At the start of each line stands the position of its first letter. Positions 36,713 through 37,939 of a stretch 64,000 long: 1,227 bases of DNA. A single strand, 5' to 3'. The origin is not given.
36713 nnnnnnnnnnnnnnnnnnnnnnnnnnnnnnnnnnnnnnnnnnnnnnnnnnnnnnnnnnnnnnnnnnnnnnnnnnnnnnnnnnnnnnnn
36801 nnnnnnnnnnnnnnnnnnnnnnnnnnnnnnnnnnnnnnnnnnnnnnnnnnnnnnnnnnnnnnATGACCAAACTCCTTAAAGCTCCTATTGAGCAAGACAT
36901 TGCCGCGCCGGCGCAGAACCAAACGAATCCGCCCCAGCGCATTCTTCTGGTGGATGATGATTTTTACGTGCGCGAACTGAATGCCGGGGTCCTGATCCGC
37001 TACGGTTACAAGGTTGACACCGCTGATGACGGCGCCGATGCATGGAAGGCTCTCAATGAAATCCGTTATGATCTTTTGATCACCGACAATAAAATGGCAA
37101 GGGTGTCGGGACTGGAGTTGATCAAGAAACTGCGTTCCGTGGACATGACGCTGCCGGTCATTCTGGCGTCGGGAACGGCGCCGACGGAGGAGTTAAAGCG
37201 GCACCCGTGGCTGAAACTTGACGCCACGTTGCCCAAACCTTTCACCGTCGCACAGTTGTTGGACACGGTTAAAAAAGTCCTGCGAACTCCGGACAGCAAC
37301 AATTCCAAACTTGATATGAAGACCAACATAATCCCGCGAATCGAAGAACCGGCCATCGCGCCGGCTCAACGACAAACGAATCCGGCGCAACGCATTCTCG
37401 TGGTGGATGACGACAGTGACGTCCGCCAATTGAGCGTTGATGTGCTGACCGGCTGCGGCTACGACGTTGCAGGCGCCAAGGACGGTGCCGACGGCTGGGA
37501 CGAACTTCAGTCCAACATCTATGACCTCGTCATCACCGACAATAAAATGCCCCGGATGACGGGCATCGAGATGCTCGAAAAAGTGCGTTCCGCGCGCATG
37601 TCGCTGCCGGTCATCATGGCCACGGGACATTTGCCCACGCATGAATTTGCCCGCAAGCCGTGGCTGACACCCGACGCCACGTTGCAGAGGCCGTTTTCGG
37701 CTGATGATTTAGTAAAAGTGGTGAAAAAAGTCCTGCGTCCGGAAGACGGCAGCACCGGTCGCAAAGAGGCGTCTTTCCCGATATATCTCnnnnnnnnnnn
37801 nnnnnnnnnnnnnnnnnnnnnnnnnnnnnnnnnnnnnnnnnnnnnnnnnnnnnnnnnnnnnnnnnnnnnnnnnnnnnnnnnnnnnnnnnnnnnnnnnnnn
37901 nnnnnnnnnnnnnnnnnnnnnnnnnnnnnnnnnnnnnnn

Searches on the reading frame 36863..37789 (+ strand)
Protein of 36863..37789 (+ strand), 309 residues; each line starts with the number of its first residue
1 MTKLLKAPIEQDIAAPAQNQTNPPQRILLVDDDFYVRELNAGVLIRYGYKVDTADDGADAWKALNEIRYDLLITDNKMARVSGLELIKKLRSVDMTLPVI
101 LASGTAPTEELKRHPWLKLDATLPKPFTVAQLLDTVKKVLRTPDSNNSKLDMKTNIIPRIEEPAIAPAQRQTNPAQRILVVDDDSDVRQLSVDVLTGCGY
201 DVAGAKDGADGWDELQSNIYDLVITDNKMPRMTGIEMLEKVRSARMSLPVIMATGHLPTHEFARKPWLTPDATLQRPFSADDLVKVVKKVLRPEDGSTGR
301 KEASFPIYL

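Call 59: search_protein_families(library=pfam, proteins=[window:36863-37789:+], max_evalue=0.01)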
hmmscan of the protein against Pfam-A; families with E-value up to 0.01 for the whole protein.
window:36863-37789:+ (309 aa): 2 families
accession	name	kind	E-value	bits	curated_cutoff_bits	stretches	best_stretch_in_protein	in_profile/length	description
PF00072.30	Response_reg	-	1.2e-43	148.2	30.2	2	27-136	1-110/111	Response regulator receiver domain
PF06490.17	FleQ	-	8.5e-05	23.3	22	0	177-257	1-79/108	Flagellar regulatory protein FleQ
